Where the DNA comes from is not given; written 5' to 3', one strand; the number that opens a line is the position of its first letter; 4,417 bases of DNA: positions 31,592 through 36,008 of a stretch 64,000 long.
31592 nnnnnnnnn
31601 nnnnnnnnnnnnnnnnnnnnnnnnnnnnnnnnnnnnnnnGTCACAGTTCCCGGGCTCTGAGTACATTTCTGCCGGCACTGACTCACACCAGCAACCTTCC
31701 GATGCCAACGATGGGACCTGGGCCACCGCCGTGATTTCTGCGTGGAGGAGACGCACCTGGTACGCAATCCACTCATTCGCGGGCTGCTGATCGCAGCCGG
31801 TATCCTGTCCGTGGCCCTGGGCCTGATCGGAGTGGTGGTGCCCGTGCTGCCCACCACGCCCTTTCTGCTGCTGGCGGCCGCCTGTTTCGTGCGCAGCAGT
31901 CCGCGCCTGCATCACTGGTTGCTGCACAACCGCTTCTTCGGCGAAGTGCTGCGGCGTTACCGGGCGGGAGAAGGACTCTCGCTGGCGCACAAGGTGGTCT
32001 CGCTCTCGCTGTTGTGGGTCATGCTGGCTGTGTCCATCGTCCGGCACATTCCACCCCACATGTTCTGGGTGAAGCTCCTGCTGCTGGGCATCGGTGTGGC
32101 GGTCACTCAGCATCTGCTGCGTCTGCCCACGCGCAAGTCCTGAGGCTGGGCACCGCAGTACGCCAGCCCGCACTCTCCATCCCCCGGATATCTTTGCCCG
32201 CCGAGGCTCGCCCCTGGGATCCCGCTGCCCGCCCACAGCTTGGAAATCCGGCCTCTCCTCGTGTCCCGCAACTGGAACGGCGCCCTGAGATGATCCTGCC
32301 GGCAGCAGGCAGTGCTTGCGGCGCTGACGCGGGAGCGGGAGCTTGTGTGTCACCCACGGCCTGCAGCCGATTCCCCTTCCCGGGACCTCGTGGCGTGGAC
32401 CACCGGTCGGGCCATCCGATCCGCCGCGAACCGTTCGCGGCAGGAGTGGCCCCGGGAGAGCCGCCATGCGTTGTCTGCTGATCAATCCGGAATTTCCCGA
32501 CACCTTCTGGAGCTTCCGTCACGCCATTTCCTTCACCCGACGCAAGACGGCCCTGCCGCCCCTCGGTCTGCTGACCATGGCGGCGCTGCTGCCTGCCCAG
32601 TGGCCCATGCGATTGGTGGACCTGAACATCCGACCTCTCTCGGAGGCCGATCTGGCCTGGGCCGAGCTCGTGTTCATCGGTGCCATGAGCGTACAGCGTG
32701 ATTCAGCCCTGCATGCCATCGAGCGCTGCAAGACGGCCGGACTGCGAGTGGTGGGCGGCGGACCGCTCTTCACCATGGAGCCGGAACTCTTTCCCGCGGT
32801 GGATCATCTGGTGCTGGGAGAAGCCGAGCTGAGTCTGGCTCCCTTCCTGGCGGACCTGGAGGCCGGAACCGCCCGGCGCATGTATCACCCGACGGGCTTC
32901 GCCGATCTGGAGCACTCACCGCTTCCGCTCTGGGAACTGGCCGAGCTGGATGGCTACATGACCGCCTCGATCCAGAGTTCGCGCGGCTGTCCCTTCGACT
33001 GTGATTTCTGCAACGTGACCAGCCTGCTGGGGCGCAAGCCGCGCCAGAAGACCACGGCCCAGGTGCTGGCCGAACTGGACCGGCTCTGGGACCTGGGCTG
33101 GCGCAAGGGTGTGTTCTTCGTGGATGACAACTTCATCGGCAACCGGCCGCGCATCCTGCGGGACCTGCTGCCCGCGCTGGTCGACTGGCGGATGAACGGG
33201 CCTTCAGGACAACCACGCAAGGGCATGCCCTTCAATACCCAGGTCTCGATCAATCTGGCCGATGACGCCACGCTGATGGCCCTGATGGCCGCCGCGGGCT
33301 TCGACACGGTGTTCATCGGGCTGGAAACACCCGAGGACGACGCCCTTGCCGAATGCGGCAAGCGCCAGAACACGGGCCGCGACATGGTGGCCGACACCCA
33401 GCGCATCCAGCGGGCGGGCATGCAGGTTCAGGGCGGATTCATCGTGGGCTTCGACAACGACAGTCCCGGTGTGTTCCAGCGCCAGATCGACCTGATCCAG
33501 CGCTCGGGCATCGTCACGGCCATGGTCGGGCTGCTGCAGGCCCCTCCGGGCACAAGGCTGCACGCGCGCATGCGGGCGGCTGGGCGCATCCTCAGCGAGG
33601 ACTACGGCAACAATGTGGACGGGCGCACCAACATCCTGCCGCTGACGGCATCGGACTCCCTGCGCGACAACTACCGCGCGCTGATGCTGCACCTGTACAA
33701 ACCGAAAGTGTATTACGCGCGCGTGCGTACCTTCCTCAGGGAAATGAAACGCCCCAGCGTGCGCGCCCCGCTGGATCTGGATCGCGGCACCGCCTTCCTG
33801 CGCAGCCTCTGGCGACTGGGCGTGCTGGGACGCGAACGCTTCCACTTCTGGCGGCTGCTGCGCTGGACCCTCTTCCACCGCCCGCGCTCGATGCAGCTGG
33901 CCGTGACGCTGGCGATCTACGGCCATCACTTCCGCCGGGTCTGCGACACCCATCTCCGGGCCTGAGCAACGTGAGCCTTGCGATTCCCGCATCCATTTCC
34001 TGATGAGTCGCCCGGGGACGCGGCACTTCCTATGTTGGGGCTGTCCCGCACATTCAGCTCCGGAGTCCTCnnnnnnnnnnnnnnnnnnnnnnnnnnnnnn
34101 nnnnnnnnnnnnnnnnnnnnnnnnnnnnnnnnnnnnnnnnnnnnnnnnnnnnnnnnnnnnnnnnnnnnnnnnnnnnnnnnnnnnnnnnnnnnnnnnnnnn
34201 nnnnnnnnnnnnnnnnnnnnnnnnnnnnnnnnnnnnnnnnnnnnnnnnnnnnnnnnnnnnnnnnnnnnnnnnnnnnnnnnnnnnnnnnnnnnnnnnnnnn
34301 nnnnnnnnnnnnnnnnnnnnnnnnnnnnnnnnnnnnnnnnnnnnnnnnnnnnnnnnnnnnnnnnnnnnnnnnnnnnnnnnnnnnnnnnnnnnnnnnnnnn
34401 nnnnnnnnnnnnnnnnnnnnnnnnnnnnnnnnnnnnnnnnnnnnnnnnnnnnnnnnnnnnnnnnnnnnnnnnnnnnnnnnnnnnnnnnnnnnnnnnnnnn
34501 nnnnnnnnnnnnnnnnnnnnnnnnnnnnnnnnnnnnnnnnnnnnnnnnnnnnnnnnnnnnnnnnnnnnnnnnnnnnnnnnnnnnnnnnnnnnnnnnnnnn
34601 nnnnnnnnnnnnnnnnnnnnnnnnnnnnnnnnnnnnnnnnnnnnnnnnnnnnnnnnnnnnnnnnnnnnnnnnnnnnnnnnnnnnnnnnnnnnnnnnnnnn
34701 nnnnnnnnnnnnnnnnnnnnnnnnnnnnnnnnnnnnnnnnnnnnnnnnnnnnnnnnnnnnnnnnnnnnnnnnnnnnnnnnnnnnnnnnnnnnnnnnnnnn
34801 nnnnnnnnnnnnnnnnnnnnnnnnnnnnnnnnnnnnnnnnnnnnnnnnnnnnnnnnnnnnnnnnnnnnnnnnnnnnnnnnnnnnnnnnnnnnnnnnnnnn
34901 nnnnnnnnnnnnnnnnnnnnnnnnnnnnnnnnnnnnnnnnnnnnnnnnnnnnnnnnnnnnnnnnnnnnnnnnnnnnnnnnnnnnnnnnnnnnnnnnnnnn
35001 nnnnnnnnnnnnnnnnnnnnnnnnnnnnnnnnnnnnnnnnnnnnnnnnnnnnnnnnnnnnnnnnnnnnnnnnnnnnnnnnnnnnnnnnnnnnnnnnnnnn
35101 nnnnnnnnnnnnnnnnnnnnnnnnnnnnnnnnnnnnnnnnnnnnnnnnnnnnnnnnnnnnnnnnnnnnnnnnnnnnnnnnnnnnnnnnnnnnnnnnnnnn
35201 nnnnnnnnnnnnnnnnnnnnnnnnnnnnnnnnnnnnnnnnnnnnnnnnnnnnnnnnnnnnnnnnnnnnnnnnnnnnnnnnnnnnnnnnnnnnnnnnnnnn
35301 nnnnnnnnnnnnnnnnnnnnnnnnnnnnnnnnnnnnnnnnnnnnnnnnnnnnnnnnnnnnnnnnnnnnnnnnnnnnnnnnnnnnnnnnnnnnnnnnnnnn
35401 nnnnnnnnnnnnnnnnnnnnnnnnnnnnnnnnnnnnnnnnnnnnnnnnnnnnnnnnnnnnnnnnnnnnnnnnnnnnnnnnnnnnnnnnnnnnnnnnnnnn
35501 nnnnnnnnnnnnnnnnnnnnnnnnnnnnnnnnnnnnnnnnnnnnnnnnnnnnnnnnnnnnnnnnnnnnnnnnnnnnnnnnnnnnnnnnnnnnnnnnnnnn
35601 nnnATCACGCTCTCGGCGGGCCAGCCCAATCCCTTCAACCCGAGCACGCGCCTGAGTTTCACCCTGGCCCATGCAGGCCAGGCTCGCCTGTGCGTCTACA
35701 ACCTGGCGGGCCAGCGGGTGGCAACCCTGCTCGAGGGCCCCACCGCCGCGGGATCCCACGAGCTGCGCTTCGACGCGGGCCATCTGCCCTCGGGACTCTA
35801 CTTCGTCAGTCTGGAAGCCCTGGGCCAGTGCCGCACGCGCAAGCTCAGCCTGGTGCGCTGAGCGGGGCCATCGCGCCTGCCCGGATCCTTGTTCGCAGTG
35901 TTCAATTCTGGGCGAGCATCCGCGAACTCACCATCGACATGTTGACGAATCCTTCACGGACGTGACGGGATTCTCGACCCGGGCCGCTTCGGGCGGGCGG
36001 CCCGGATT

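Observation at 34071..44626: T9SS C-terminal sorting domains on an AGE-family enzyme and a multicopper oxidase in a high-GC genome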

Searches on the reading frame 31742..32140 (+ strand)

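Call 80: search_protein_families(library=pfam, proteins=[window:31742-32140:+], max_evalue=0.001)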
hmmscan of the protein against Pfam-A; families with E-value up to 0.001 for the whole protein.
window:31742-32140:+ (133 aa): 1 family
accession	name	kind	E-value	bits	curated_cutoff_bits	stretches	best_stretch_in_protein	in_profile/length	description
PF04304.18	DUF454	-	1.2e-37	128.9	35.1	1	13-130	1-115/115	Protein of unknown function (DUF454)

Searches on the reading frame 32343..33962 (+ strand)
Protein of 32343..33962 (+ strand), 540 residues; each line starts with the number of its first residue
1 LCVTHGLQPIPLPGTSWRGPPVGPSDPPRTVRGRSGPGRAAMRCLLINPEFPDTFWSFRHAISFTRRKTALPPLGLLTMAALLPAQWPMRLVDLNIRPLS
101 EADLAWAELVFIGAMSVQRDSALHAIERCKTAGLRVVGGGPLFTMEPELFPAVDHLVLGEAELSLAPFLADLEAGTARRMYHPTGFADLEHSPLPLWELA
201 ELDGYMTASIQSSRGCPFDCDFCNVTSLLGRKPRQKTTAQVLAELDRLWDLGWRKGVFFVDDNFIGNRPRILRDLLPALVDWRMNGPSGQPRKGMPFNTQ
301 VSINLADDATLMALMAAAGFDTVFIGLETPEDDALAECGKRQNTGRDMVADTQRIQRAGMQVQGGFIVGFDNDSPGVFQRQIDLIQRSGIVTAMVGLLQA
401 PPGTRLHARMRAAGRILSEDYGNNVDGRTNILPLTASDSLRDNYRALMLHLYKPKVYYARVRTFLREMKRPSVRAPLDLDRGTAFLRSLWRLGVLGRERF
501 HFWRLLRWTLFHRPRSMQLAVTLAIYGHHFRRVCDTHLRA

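Call 11: search_protein_families(library=pfam, proteins=[window:32343-33962:+], max_evalue=0.001)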
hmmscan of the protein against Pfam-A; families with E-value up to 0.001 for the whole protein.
window:32343-33962:+ (540 aa): 3 families
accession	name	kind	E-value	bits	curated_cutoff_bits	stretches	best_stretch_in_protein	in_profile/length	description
PF13282.11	DUF4070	-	1.7e-32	112.8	22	1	404-537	1-138/144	Domain of unknown function (DUF4070)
PF04055.27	Radical_SAM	-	4e-15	56.8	29.5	1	211-374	2-155/166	Radical SAM superfamily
PF02310.24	B12-binding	-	5e-09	36.5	32.1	1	68-165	9-117/121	B12 binding domain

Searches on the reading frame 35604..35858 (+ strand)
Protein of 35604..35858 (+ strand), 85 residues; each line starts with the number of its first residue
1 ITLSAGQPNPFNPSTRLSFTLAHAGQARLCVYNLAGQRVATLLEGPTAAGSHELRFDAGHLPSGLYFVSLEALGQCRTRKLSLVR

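Call 53: find_homologous_proteins(query=A2, max_evalue=0.001)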
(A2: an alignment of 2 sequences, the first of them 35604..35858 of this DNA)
Query A2 (2 sequences) (85 aa, profile of the alignment): 166 proteins with E <= 0.001 among 186 candidates; the best 120 are listed.
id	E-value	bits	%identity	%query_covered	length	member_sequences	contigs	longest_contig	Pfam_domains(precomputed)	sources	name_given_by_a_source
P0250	4.8e-23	99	47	100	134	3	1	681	PF18962.8,PF13860.13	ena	-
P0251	5.6e-23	99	49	100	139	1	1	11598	PF18962.8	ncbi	ncbi:MAG: T9SS type A sorting domain-containing protein, partial [Cyclonatronaceae bacterium]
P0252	1.4e-21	94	48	99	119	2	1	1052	PF18962.8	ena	-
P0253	1.6e-21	94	48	100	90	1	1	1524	PF18962.8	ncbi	-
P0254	2.0e-21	93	50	85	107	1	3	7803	PF18962.8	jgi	jgi:hypothetical protein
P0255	2.7e-21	93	45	98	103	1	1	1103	PF18962.8,PF13860.13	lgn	-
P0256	3.5e-21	93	48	100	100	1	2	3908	PF18962.8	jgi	jgi:hypothetical protein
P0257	4.4e-21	92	50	98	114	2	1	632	PF18962.8,PF13860.13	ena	-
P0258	5.2e-21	92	46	98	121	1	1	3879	PF18962.8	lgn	-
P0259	5.7e-21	92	51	98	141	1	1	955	PF18962.8,PF13860.13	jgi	jgi:hypothetical protein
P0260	7.5e-21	92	46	98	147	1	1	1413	PF18962.8,PF13860.13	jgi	-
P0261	8.8e-21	91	46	98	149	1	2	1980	PF18962.8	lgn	-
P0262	9.7e-21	91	48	100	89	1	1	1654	PF18962.8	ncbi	ncbi:MAG: T9SS type A sorting domain-containing protein, partial [Bacteroidota bacterium]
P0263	1.3e-20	91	46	98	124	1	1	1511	PF18962.8,PF13860.13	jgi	jgi:hypothetical protein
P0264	1.4e-20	91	43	98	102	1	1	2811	PF18962.8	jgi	jgi:hypothetical protein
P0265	1.7e-20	91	49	99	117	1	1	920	PF18962.8,PF13860.13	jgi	jgi:hypothetical protein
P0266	1.8e-20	90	49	99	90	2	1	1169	PF18962.8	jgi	-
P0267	2.1e-20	90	51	98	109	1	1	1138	PF18962.8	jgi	jgi:hypothetical protein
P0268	2.4e-20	90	47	99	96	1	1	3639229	PF18962.8,PF13860.13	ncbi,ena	-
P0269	2.8e-20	90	45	100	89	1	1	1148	PF18962.8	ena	-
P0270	3.0e-20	90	47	92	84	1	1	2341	PF18962.8,PF13860.13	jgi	jgi:hypothetical protein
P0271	3.0e-20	90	49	100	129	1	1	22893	PF18962.8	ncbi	-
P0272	3.7e-20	89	53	92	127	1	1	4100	PF18962.8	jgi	jgi:hypothetical protein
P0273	4.9e-20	89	47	98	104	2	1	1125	PF13585.13,PF18962.8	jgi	jgi:hypothetical protein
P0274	5.9e-20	89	47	100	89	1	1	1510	PF18962.8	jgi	jgi:hypothetical protein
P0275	6.8e-20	89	52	100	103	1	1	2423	PF18962.8,PF13860.13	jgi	jgi:flagellar hook assembly protein FlgD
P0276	8.2e-20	88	45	98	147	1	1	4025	PF18962.8,PF13860.13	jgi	jgi:hypothetical protein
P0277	9.7e-20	88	49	98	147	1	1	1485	PF18962.8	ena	-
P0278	1.1e-19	88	48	99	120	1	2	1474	PF18962.8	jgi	jgi:hypothetical protein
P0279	1.2e-19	88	51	92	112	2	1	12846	PF18962.8,PF13860.13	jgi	jgi:hypothetical protein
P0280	1.2e-19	88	48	100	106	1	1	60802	PF18962.8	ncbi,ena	-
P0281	1.3e-19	88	53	98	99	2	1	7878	PF18962.8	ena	-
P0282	1.5e-19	87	47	98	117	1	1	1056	PF13585.13,PF18962.8,PF13860.13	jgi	-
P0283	1.7e-19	87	46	98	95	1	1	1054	PF18962.8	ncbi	ncbi:MAG: T9SS type A sorting domain-containing protein, partial [Bacteroidota bacterium]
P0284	2.0e-19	87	45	98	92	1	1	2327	PF18962.8,PF13860.13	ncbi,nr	ncbi:MAG TPA: T9SS type A sorting domain-containing protein, partial [Rhodothermia bacterium]|nr:T9S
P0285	2.0e-19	87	47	92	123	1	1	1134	PF18962.8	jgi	jgi:hypothetical protein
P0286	2.2e-19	87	52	98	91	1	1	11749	PF18962.8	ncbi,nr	ncbi:MAG: T9SS type A sorting domain-containing protein, partial [Ignavibacteriales bacterium]|nr:T9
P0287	2.4e-19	87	45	100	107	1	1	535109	PF18962.8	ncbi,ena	-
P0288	3.1e-19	87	46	99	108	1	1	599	PF18962.8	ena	-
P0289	3.2e-19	86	41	98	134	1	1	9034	PF18962.8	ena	-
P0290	3.2e-19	86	45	100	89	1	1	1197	PF18962.8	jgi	-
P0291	3.3e-19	86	47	98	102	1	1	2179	PF18962.8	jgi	jgi:hypothetical protein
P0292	3.4e-19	86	40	100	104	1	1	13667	PF13585.13,PF18962.8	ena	-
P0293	4.0e-19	86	51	100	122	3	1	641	PF18962.8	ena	-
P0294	4.4e-19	86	45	99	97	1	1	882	PF18962.8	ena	-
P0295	4.9e-19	86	54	92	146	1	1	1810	PF18962.8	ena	-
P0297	1.1e-18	85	46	98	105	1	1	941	PF18962.8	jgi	jgi:hypothetical protein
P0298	1.1e-18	85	41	98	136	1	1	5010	PF18962.8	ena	-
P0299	1.6e-18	84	50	92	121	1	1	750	PF18962.8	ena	-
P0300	1.8e-18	84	46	98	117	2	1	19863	PF18962.8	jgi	jgi:hypothetical protein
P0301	1.9e-18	84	46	98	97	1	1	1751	PF18962.8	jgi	-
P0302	1.9e-18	84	48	98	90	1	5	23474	PF18962.8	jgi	jgi:hypothetical protein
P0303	2.0e-18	84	42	100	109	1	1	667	PF18962.8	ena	-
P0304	2.0e-18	84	44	100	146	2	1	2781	PF13585.13,PF18962.8,PF13860.13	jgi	jgi:hypothetical protein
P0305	2.0e-18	84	51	100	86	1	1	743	PF18962.8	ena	-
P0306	2.1e-18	84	46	98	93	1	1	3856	PF18962.8,PF13860.13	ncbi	ncbi:MAG: T9SS type A sorting domain-containing protein, partial [candidate division KSB1 bacterium]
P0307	2.2e-18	84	46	98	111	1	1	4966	PF13585.13,PF18962.8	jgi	jgi:hypothetical protein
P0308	2.4e-18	84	45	98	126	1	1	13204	PF18962.8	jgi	jgi:Secretion system C-terminal sorting domain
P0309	2.8e-18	83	44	100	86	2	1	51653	PF18962.8,PF13860.13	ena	-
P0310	2.9e-18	83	44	91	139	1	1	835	PF18962.8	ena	-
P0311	3.5e-18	83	45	98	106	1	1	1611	PF18962.8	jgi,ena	-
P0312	6.4e-18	82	47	98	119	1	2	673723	PF18962.8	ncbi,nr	ncbi:MAG: T9SS type A sorting domain-containing protein [Bacteroidetes bacterium]|nr:T9SS type A sor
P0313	6.9e-18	82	45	98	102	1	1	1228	PF18962.8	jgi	jgi:hypothetical protein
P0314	7.4e-18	82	41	98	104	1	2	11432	PF13585.13,PF18962.8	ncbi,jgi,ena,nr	ncbi:MAG TPA: T9SS type A sorting domain-containing protein [Melioribacteraceae bacterium]|nr:T9SS t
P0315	1.1e-17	82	46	92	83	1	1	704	PF18962.8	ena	-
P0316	1.2e-17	81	44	92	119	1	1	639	PF18962.8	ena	-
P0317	1.3e-17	81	40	98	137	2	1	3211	PF18962.8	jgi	jgi:hypothetical protein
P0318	1.3e-17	81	37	98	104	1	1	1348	PF18962.8,PF13860.13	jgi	-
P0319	1.4e-17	81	45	98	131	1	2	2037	PF18962.8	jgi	jgi:hypothetical protein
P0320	1.4e-17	81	42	98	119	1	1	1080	PF18962.8,PF13860.13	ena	-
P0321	1.4e-17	81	48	92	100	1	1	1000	PF18962.8,PF13860.13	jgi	jgi:flagellar hook assembly protein FlgD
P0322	1.4e-17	81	41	100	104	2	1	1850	PF18962.8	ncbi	ncbi:MAG: T9SS type A sorting domain-containing protein, partial [Bacteroidota bacterium]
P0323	1.5e-17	81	43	92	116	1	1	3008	PF18962.8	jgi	-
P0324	1.5e-17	81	47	98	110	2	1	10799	PF18962.8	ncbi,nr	ncbi:MAG: T9SS type A sorting domain-containing protein, partial [Bacteroidota bacterium]|nr:T9SS ty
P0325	1.8e-17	81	46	98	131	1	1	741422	PF18962.8,PF13860.13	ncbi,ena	-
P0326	2.1e-17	81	45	98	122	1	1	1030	PF18962.8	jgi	jgi:hypothetical protein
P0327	2.3e-17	80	42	95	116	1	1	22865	PF18962.8,PF13860.13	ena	-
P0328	2.5e-17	80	41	98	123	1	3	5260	PF18962.8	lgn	-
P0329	2.7e-17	80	42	98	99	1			PF18962.8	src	-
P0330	3.4e-17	80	48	91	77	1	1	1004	PF18962.8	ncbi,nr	ncbi:MAG: T9SS type A sorting domain-containing protein, partial [Proteobacteria bacterium]|nr:T9SS 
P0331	3.7e-17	80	49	100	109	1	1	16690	PF18962.8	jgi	jgi:hypothetical protein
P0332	4.1e-17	80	42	100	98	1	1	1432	PF18962.8,PF13860.13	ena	-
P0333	4.4e-17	80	46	92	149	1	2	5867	PF13585.13,PF18962.8,PF13860.13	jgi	jgi:hypothetical protein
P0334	4.6e-17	80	45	98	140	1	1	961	PF18962.8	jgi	jgi:hypothetical protein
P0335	5.6e-17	79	49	87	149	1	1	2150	PF18962.8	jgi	jgi:hypothetical protein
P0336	5.7e-17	79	49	76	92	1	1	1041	PF18962.8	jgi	jgi:hypothetical protein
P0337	6.1e-17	79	46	98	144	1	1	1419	PF18962.8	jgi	jgi:hypothetical protein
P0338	7.7e-17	79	42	91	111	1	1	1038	PF18962.8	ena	-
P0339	8.2e-17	79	46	96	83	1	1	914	PF18962.8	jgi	-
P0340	1.1e-16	78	47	92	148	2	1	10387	PF18962.8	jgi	jgi:hypothetical protein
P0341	1.2e-16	78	39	92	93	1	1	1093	PF18962.8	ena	-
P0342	1.4e-16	78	46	100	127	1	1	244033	PF18962.8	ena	-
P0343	1.5e-16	78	49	99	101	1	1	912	PF13585.13,PF18962.8,PF13860.13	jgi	jgi:flagellar hook assembly protein FlgD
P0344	1.6e-16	78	47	92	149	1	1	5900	PF13585.13,PF18962.8,PF13860.13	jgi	jgi:flagellar hook assembly protein FlgD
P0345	1.7e-16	78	41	100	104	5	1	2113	PF18962.8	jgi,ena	jgi:hypothetical protein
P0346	1.9e-16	78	40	100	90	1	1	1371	PF18962.8,PF13860.13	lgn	-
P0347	2.3e-16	77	46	100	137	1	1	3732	PF18962.8,PF13860.13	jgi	jgi:hypothetical protein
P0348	2.5e-16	77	43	100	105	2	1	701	PF18962.8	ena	-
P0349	2.6e-16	77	41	92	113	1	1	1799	PF18962.8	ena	-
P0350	3.1e-16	77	43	98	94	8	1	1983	PF18962.8,PF13860.13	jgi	jgi:flagellar hook assembly protein FlgD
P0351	4.5e-16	76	44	100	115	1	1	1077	PF18962.8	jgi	jgi:hypothetical protein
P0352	5.0e-16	76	45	100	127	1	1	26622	PF18962.8,PF13860.13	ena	-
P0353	5.9e-16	76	38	92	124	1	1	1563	PF18962.8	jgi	jgi:hypothetical protein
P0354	6.3e-16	76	42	98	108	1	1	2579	PF18962.8,PF13860.13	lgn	-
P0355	6.7e-16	76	41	100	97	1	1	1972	PF18962.8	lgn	-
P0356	7.6e-16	76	39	93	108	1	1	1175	PF18962.8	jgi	jgi:hypothetical protein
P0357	9.2e-16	75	45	84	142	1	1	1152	PF18962.8,PF13860.13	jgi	jgi:hypothetical protein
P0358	1.1e-15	75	46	82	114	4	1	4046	PF18962.8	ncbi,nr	ncbi:MAG: T9SS type A sorting domain-containing protein, partial [Ignavibacteria bacterium]|nr:T9SS 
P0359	1.2e-15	75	44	82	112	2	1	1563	PF18962.8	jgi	-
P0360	1.2e-15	75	37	99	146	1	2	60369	PF18962.8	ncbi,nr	ncbi:MAG: T9SS type A sorting domain-containing protein [Melioribacteraceae bacterium]|nr:T9SS type 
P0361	1.4e-15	75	39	99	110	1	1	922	PF18962.8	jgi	jgi:hypothetical protein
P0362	1.4e-15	75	46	100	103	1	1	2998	PF18962.8,PF13860.13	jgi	-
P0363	1.4e-15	75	43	98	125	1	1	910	PF18962.8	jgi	jgi:hypothetical protein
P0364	1.5e-15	75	41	92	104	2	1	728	PF18962.8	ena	-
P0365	1.7e-15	75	41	98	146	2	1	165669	PF18962.8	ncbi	-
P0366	1.8e-15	74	47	98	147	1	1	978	PF18962.8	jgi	jgi:hypothetical protein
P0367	1.9e-15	74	46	98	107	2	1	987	PF18962.8,PF13860.13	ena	-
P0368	2.0e-15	74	38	99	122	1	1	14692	PF18962.8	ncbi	ncbi:MAG: T9SS type A sorting domain-containing protein, partial [Ignavibacteriaceae bacterium]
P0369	2.3e-15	74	40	99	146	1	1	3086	PF18962.8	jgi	-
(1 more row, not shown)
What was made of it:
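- Checked: Of the 120 listed (E <= 2e-15), 119 carry PF18962 (call 53).
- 166 database matches to the CTD profile at E <= 0.001; 119 of the 120 listed carry PF18962 (call 53).
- Tried and rejected: It supports the identity of the CTD but says nothing about the lineage (call 53).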

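Call 70: search_solved_structures(query=A2, max_evalue=1, show_alignments=2)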
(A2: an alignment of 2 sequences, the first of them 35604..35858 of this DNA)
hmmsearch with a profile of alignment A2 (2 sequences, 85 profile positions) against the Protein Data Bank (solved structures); distinct sequences matched with E-value up to 1: 7.
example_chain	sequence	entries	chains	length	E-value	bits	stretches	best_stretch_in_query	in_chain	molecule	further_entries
8glk_D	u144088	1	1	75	0.0018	21.5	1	27-82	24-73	Endonuclease I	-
5hfs_A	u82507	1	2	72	0.15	15.3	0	25-81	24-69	Gingipain R2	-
8qb1_A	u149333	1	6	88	0.16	15.2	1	51-81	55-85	Mirolase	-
7pq4_A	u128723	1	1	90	0.31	14.3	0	26-81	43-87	Arginine-specific cysteine proteinase (Arg-gingipain)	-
8glj_D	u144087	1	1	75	0.41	13.9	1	16-81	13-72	Por secretion system C-terminal sorting domain-containing protein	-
7fi9_C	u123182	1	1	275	0.88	12.9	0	17-59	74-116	MHC class I polypeptide-related sequence A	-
9x1i_A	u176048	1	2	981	0.92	12.8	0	56-82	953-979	Endo-beta-N-acetylglucosaminidase HS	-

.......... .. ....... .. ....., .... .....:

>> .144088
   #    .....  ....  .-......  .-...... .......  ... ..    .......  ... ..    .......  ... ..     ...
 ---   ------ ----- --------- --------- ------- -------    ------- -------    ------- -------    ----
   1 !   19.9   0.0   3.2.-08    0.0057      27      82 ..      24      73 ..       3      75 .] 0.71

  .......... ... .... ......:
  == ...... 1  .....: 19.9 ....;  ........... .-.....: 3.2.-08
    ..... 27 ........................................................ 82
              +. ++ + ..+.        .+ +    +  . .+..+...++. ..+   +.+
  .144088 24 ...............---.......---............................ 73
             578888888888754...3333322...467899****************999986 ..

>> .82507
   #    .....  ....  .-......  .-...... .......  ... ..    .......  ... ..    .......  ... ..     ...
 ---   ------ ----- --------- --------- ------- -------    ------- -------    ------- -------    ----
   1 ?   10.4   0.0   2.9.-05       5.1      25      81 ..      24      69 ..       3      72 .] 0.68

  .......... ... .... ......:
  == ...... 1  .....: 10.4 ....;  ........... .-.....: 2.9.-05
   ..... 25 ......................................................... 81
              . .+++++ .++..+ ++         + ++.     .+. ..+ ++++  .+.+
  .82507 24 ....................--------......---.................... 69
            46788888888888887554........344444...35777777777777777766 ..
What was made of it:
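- Closest known: T9SS type A cargo. Different: Sequence identity to the solved CTDs is low (best E = 0.0018, call 70).
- Checked: In the PDB, its top five hits are all T9SS CTDs: F. johnsoniae cargo 8glk_D and 8glj_D, gingipain CTDs and mirolase (call 70).
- The best PDB sequence matches are T9SS CTDs (call 70).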
